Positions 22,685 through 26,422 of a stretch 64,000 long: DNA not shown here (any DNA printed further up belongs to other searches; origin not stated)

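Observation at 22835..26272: Giant secreted repeat protein with a perfect ~660 bp tandem duplication (687 bp period)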

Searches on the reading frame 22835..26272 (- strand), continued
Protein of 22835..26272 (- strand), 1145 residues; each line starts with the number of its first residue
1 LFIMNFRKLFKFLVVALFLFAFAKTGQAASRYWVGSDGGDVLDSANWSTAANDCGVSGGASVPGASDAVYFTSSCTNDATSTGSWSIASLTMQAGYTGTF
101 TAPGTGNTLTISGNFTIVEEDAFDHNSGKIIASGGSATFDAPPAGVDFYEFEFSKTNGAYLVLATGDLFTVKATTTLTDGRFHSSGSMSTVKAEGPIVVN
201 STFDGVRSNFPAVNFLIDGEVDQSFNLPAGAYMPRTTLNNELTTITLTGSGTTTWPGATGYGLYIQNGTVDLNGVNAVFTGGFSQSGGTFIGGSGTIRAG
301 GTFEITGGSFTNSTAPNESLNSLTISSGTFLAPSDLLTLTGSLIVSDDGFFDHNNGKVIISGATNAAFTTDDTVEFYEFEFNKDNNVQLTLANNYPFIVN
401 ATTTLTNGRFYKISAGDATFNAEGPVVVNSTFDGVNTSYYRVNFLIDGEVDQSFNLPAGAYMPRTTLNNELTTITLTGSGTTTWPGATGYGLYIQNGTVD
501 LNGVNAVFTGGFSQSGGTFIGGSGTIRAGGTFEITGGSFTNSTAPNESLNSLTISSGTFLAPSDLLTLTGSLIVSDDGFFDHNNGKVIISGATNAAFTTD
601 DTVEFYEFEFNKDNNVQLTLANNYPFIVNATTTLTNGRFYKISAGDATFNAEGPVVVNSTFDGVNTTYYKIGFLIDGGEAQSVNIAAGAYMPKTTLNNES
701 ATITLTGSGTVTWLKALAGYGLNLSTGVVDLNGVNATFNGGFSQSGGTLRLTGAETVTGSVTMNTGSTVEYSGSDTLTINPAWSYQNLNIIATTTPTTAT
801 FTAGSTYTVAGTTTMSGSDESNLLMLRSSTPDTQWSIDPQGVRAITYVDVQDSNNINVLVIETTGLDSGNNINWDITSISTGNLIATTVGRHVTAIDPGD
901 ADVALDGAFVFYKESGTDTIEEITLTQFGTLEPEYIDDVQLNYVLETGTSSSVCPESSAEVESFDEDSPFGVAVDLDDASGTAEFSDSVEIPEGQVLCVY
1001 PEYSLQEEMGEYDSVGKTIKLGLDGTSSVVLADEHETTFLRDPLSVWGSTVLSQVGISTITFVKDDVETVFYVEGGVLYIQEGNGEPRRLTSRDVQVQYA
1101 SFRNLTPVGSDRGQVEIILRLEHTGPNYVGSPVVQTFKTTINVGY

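Call 60: find_encoding_contigs(protein=P0056, flank=8000, max_places=3)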
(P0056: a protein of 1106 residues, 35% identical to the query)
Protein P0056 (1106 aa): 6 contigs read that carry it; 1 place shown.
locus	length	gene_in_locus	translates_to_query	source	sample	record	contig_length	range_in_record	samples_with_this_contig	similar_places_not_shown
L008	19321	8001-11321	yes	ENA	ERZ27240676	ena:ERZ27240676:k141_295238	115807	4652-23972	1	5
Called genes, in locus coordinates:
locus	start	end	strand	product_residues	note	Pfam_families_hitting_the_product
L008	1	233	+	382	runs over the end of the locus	-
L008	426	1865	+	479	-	PF05970:PIF1, PF13245:AAA_19, PF13401:AAA_22 (weak), PF13604:AAA_30, PF21530:Pif1_2B_dom (weak)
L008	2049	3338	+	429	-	PF00070:Pyr_redox (faint), PF00890:FAD_binding_2 (weak), PF01134:GIDA (faint), PF01266:DAO (faint), PF03486:HI0933_like, PF07992:Pyr_redox_2 (weak), PF12831:FAD_oxidored, PF22780:HI0933_like_1st, +1 more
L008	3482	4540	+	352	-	PF00793:DAHP_synth_1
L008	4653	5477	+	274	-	PF01209:Ubie_methyltran, PF05401:NodS (weak), PF13489:Methyltransf_23, PF07021:MetW (weak), PF08241:Methyltransf_11, PF08242:Methyltransf_12, PF13649:Methyltransf_25, PF13847:Methyltransf_31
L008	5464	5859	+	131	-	-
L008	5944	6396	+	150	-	PF09424:YqeY, PF02637:GatB_Yqey (faint)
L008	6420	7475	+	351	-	PF02646:RmuC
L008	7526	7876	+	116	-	PF00829:Ribosomal_L21p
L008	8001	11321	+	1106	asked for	-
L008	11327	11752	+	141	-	-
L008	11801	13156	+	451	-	PF11104:PilM_2, PF06723:MreB_Mbl (faint), PF14450:FtsA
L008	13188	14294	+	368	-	PF01926:MMR_HSR1, PF02421:FeoB_N, PF06071:YchF-GTPase_C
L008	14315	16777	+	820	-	PF00133:tRNA-synt_1, PF09334:tRNA-synt_1g, PF13603:tRNA-synt_1_2, PF00133:tRNA-synt_1, PF09334:tRNA-synt_1g (weak), PF08264:Anticodon_1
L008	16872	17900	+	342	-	PF04545:Sigma70_r4, PF05066:HARE-HTH (weak)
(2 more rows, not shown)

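Call 69: fold_search(model_id=the predicted structure, library=viral)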
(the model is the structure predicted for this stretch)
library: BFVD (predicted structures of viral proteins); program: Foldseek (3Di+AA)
matches with E <= 10: 739; with E <= 0.001: 8
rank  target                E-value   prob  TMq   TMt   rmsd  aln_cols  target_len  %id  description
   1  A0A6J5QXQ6            2.0e-09  1.00  0.11  0.11  43.2      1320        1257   15  Uncharacterized protein [uncultured Caudovirales phage]
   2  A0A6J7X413            2.1e-08  1.00  0.18  0.22  27.5      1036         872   15  Uncharacterized protein [uncultured Caudovirales phage]
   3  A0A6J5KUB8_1          7.5e-05  1.00  0.21  0.27  16.2       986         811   13  Uncharacterized protein [uncultured Caudovirales phage]
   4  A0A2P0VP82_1          8.6e-05  0.84  0.13  0.12  42.3      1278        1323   12  Uncharacterized protein [Tetraselmis virus 1]
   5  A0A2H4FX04            9.0e-05  0.80  0.08  0.10  37.2      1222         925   13  (no name in the UniProt tables at hand)
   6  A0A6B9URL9            2.1e-04  0.91  0.13  0.19  35.5       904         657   12  (no name in the UniProt tables at hand)
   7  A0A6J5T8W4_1          2.4e-04  0.96  0.12  0.17  28.0       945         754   14  Parallel beta-helix repeat [uncultured Caudovirales phage]
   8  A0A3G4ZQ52            7.6e-04  0.97  0.23  0.24  18.3      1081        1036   14  Collagen-like protein [Terrestrivirus sp.]
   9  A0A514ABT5            1.3e-03  0.23  0.07  0.08  28.4       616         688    9  (no name in the UniProt tables at hand)
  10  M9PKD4                1.7e-03  0.44  0.08  0.09  26.1       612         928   11  Tail fiber protein [Escherichia phage EC1-UPM]
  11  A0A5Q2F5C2            2.0e-03  0.21  0.07  0.11  22.6       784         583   10  Minor tail protein [Gordonia phage Sixama]
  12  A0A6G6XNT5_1          2.8e-03  0.84  0.14  0.16  15.9       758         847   13  (no name in the UniProt tables at hand)
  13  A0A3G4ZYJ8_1          2.9e-03  0.95  0.19  0.23  15.2       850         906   12  Peptidase S74 domain-containing protein [Gaeavirus sp.]
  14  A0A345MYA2            2.9e-03  0.80  0.08  0.16  21.6       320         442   10  (no name in the UniProt tables at hand)
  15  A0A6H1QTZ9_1          3.8e-03  0.82  0.16  0.19  14.8       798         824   12  Uncharacterized protein [Ostreococcus mediterraneus virus 2]
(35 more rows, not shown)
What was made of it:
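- Closest known: Beta-helical adhesins of diderm bacteria. Same: There are weak fold matches to viral parallel beta-helix models (call 69).
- The beta-solenoid label rests on the strand pattern and on weak hits to viral beta-helix or tail-fibre models (call 69). The best fold matches in the viral library are uncharacterised Caudovirales proteins and 'parallel beta-helix repeat' models (E down to 2e-9, call 69). TM-scores are 0.27 or lower with very large rmsd (call 69).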

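Call 71: search_protein_families(library=pfam, proteins=[P0065, P0060, P0063], max_evalue=0.01)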
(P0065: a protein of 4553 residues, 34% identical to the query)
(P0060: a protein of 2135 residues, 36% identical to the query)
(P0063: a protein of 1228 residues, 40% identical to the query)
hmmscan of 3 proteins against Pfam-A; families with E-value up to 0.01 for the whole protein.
P0065 (4553 aa): 0 families

P0060 (2135 aa): 1 family
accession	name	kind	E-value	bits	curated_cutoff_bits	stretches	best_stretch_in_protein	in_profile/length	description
PF13385.13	Laminin_G_3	-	1.1e-07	32.6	27.6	1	1798-1893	67-150/151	Concanavalin A-like lectin/glucanases superfamily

P0063 (1228 aa): 0 families
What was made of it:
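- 23639..23902 (-): Cap module (aa 788-875; ......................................GNNINWD). It recurs up to 23 times in giant homologues. Pfam has no model for it (call 71).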

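Call 82: find_related_loci(query=window:22838-26263:-, collection=metagenome_contigs, flank=4000)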
Query window:22838-26263:- (1142 aa) in metagenome_contigs; peptide patterns used: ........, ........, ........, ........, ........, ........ (x = any residue, [..] = any of these).
69 stretches matched a pattern; 1 encode a relative of the query (tblastn E <= 1e-3); 1 distinct loci.
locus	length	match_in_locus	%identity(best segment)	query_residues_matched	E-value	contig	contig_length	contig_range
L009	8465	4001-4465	37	718-873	2e-14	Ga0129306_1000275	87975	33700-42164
